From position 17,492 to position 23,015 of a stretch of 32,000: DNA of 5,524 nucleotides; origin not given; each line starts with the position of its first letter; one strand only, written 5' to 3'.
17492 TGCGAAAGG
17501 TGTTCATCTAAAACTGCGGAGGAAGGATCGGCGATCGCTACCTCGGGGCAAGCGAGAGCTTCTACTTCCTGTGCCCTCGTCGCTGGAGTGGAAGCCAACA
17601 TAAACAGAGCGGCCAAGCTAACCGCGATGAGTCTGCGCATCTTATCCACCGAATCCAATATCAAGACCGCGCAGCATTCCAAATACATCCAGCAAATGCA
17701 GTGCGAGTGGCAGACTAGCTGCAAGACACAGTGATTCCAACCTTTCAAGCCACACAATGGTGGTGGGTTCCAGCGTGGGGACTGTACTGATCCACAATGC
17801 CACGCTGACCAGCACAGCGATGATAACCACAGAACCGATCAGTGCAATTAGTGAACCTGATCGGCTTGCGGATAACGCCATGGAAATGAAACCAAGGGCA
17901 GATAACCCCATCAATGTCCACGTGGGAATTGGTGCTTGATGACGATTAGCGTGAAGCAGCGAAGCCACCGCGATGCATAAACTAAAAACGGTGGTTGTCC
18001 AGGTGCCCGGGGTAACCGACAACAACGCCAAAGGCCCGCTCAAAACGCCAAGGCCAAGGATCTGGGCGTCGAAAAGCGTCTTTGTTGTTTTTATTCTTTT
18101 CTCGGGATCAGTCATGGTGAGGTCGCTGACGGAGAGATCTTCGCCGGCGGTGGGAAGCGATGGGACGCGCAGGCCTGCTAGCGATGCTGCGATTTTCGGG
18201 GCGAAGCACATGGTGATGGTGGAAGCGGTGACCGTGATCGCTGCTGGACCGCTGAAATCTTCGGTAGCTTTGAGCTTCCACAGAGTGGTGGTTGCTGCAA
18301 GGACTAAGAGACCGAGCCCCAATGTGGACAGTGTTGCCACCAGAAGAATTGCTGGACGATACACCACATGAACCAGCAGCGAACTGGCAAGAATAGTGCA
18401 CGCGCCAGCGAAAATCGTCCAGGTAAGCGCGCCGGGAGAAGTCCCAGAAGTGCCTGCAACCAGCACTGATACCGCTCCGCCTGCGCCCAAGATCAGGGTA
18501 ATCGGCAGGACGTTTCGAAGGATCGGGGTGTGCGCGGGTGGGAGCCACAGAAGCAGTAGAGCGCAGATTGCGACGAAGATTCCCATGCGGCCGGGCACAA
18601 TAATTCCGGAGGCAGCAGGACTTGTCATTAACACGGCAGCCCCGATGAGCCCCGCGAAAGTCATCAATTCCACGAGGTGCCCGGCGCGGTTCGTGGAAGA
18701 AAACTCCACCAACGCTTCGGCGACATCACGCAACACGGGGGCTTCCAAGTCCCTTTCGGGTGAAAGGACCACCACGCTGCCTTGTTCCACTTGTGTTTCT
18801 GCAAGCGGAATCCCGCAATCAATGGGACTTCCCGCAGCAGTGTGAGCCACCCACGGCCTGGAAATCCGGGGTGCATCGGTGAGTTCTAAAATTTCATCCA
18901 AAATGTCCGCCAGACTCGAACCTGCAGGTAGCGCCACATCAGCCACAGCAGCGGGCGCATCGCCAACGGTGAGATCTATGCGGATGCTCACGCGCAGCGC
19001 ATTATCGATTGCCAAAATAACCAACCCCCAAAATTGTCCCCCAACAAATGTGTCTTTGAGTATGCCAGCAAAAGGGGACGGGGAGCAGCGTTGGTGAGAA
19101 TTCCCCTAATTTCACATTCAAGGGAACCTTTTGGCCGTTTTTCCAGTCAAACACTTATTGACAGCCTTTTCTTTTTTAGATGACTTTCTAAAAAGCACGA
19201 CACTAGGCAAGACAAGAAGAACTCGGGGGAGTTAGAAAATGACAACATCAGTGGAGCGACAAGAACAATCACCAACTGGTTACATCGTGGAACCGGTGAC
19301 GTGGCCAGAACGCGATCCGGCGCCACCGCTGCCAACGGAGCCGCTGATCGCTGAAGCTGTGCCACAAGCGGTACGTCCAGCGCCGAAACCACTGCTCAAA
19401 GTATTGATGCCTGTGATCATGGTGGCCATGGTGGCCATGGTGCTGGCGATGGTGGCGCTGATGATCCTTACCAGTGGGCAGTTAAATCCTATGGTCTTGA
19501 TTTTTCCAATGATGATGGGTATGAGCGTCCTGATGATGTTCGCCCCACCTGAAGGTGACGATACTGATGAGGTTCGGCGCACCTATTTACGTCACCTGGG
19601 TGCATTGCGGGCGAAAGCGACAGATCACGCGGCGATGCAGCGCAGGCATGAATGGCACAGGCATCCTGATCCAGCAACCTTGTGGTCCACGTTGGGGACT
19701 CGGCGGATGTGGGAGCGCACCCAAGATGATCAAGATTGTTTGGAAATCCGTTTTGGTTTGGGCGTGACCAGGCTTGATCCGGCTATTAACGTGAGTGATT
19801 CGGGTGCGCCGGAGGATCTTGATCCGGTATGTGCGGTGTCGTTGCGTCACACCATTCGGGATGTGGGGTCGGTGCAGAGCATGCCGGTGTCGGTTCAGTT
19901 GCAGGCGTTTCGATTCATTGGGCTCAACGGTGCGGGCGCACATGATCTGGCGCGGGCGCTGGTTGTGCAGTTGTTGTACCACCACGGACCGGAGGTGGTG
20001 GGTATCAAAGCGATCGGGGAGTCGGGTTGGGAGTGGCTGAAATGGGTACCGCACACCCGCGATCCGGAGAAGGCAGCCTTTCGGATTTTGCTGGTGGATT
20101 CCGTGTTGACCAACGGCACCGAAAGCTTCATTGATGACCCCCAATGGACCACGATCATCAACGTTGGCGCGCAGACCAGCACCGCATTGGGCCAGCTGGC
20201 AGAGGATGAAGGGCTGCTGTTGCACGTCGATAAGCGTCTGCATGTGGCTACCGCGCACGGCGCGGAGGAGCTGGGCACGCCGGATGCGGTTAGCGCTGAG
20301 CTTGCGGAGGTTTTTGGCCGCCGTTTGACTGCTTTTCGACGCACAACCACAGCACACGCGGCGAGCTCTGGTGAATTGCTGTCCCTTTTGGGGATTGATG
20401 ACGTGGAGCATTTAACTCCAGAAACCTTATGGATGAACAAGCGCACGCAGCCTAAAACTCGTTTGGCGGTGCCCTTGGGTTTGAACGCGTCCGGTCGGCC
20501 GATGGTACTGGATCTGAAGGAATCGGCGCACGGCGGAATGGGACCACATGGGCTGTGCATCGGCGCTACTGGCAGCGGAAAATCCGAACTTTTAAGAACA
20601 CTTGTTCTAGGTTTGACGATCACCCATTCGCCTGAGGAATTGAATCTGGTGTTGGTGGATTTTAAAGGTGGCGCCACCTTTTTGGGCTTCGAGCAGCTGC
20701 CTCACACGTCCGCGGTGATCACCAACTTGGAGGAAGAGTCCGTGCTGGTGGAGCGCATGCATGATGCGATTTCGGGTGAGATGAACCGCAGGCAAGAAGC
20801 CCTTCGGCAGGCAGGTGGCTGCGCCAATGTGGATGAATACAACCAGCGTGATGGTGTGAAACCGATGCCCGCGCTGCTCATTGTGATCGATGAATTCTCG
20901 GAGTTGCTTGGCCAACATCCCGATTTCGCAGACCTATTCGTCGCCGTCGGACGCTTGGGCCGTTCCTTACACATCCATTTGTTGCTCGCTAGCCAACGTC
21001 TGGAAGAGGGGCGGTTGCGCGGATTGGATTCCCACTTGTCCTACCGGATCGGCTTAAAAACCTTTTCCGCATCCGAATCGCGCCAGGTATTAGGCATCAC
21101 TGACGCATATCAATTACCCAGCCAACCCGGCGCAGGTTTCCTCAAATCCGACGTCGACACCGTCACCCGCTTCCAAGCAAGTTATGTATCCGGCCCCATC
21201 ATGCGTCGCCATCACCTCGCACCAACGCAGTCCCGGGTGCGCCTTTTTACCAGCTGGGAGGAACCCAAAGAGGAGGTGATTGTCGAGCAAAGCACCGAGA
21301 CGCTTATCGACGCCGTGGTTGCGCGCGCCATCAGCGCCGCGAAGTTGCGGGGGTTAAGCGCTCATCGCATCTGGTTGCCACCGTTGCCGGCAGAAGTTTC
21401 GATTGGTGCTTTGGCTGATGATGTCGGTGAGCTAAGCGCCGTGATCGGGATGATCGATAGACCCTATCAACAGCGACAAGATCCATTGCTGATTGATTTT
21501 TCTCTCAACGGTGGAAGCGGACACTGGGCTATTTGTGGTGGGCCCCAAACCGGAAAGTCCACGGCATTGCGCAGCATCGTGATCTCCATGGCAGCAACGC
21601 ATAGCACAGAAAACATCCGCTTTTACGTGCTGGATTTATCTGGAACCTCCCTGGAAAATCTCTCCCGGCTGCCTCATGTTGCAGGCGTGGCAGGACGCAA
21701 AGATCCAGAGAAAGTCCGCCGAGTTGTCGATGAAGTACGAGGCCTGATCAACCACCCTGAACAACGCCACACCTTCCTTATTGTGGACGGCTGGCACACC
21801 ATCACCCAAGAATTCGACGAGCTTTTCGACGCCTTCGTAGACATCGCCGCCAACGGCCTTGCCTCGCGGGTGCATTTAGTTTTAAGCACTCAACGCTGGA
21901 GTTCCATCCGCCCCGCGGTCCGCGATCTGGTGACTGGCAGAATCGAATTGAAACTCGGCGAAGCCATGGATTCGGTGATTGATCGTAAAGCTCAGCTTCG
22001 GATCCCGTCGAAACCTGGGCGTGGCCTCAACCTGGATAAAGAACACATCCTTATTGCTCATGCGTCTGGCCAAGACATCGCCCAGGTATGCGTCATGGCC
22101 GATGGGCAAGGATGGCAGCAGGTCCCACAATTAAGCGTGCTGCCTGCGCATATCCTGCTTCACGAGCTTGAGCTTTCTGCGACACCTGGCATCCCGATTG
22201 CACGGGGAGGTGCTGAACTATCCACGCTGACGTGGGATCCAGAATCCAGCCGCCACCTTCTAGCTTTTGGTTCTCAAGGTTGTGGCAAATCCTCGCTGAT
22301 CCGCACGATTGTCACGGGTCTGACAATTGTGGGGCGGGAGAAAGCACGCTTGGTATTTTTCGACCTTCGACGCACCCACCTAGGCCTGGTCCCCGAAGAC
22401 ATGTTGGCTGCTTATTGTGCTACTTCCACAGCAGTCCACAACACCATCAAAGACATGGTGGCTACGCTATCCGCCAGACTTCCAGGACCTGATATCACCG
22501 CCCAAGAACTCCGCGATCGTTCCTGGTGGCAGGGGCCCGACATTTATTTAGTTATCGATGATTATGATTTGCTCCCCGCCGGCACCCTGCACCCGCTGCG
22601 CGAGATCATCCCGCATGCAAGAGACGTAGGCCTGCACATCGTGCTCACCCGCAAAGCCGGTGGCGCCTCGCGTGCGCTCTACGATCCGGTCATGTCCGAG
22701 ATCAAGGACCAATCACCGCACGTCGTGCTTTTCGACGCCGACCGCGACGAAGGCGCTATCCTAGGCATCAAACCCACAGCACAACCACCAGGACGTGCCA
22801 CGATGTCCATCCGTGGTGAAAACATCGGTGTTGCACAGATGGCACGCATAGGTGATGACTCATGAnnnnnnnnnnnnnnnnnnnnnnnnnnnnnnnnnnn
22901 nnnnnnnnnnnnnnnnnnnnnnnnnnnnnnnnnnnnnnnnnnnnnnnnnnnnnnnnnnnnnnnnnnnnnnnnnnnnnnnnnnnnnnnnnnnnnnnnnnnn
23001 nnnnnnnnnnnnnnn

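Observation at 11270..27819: Four copies of an ECF-sigma-type promoter motif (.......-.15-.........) link eccC, the esx pair, a GNAT gene and an orphan operon into one putative regulon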

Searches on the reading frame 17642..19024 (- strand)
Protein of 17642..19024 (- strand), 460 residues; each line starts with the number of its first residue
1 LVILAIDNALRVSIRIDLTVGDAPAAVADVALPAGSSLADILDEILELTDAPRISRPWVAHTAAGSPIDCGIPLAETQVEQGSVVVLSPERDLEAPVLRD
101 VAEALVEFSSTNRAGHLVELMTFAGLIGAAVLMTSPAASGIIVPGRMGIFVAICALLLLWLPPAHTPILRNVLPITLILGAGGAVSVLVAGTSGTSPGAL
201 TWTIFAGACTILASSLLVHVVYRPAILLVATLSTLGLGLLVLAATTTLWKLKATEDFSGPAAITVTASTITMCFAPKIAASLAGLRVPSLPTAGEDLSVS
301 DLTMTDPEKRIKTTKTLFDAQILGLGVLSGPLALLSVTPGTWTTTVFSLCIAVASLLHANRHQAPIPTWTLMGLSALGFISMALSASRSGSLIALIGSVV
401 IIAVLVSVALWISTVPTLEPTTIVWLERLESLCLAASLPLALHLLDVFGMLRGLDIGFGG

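Call 8: search_protein_families(library=ncbifam, proteins=[window:17642-19024:-])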
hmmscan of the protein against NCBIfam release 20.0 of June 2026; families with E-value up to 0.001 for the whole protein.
window:17642-19024:- (460 aa): 1 family
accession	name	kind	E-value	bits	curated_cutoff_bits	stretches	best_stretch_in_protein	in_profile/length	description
TIGR03920.1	T7SS_EccD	equivalog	1.1e-113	380.5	94.95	1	21-453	6-455/455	type VII secretion integral membrane protein EccD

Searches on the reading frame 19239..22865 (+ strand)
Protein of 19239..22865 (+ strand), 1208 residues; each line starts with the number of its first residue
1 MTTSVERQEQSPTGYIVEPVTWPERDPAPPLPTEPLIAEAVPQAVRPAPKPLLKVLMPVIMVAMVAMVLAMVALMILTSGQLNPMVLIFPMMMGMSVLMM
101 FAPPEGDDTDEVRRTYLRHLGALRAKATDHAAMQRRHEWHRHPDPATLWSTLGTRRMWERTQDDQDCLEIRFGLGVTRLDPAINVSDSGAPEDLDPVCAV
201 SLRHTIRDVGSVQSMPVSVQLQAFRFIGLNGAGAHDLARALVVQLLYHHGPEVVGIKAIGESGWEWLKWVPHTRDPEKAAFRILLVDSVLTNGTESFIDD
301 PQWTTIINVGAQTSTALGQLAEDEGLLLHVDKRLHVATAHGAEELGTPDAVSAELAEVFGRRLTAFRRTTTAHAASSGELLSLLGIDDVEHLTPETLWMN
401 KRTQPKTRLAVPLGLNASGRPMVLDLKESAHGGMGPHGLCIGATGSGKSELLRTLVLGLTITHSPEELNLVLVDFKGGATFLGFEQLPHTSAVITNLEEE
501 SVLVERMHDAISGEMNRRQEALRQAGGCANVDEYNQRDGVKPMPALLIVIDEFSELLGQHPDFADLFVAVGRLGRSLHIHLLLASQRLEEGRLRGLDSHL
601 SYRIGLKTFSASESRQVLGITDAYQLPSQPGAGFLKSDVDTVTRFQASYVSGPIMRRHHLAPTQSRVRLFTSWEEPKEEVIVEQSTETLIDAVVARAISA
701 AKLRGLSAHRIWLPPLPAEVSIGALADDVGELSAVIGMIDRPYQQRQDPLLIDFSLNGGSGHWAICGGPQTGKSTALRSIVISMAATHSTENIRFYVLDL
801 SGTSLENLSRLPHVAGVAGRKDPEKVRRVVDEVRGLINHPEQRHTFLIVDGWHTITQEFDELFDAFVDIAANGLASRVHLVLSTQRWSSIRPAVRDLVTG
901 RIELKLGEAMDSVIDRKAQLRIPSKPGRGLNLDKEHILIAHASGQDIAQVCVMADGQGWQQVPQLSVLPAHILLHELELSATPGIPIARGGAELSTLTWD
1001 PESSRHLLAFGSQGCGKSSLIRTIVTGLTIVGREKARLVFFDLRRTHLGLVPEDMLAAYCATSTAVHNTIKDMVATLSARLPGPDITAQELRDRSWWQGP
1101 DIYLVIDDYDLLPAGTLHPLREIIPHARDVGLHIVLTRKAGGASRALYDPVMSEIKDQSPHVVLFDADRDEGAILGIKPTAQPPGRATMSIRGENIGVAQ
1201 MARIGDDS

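Call 9: search_protein_families(library=ncbifam, proteins=[window:19239-22865:+])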
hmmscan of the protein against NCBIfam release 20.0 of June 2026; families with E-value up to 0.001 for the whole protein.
window:19239-22865:+ (1208 aa): 7 families
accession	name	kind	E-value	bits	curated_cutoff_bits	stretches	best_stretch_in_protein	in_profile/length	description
TIGR03924.1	T7SS_EccC_a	equivalog_domain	4e-254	845.4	509.15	4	278-654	291-673/673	type VII secretion protein EccCa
TIGR03925.1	T7SS_EccC_b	equivalog_domain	1.7e-212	706.7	346.55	2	693-1202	2-564/564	type VII secretion protein EccCb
TIGR03928.1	T7_EssCb_Firm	equivalog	1.7e-117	393.7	778.4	3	347-838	384-888/1296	type VII secretion protein EssC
NF007615.0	PRK10263.1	equivalog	1.6e-09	36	1566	1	406-537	987-1107/1355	DNA translocase FtsK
NF041017.1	DNA_import_CedB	equivalog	0.00023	19.9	700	0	435-477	275-314/590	DNA import protein CedB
NF041214.1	plasmid_TraB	equivalog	0.00053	18.6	800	0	433-587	246-387/639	plasmid transfer protein TraB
NF008186.0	PRK10938.1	equivalog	0.00063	18.3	459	0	221-254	29-62/490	molybdate ABC transporter ATP-binding protein ModF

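Call 29: find_related_loci(query=window:19239-22865:+, collection=genome_contigs, flank=10000)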
Query window:19239-22865:+ (1208 aa) in genome_contigs; peptide patterns used: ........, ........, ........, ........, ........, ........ (x = any residue, [..] = any of these).
53 stretches matched a pattern; 23 encode a relative of the query (tblastn E <= 1e-3); 23 distinct loci.
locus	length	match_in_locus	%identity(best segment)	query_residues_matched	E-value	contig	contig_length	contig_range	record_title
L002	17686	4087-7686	73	14-1207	0e+0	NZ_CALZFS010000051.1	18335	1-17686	MAG: uncultured Corynebacterium sp. isolate SRR14474050_bin.33_metaWRAP_v1.3_MAG ERZ9423997.766, whole genome shotgun se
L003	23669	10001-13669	57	16-1200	0e+0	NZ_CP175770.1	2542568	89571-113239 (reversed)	Corynebacterium tuberculostearicum strain YSMAA5_1_B12 chromosome, complete genome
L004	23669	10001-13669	57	16-1200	0e+0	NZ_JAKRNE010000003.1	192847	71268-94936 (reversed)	Corynebacterium sp. ACRPO NODE_3_length_192847_cov_19.516936_pilon, whole genome shotgun sequence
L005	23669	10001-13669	57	16-1200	0e+0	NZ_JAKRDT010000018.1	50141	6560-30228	Corynebacterium tuberculostearicum strain CTNIH4 NODE_18_length_50141_cov_19.853119_pilon, whole genome shotgun sequence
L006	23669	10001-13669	57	16-1200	0e+0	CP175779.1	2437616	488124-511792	Corynebacterium tuberculostearicum strain YSMAA3_1_A4 chromosome, complete genome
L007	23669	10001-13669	57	16-1200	0e+0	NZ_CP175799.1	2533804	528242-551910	Corynebacterium tuberculostearicum strain YSMAA1_1_B1 chromosome, complete genome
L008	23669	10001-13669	57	16-1200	0e+0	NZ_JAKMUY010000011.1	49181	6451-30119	Corynebacterium marquesiae strain c19Ua_121 19Ua_121_A_contig_11, whole genome shotgun sequence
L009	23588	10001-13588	50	24-1202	0e+0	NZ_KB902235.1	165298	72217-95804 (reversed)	Corynebacterium lubricantis DSM 45231 A37ODRAFT_scaffold_6.7, whole genome shotgun sequence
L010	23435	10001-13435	50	29-1202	0e+0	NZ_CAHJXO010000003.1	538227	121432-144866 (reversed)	Corynebacterium sp. Marseille-P4321, whole genome shotgun sequence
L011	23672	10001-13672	47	16-1202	0e+0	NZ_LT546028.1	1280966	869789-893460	Corynebacterium bouchesdurhonense strain SN14, whole genome shotgun sequence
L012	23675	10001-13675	54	16-1200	0e+0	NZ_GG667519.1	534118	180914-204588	Corynebacterium striatum ATCC 6940 SCAFFOLD1, whole genome shotgun sequence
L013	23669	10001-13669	56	16-1200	0e+0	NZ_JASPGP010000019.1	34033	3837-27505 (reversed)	Corynebacterium tuberculostearicum strain MSK207 NODE_19_length_34033_cov_52.130434, whole genome shotgun sequence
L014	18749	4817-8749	39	23-1202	0e+0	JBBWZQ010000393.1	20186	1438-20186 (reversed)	MAG: Micromonosporaceae bacterium isolate Holy_114 scaffold_1889095, whole genome shotgun sequence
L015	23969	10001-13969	40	23-1202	0e+0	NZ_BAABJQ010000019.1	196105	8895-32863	Rugosimonospora acidiphila strain JCM 18304 sequence019, whole genome shotgun sequence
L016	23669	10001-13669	57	16-1200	0e+0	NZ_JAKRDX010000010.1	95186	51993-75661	Corynebacterium tuberculostearicum strain CTNIH3 NODE_10_length_95186_cov_19.376269_pilon, whole genome shotgun sequence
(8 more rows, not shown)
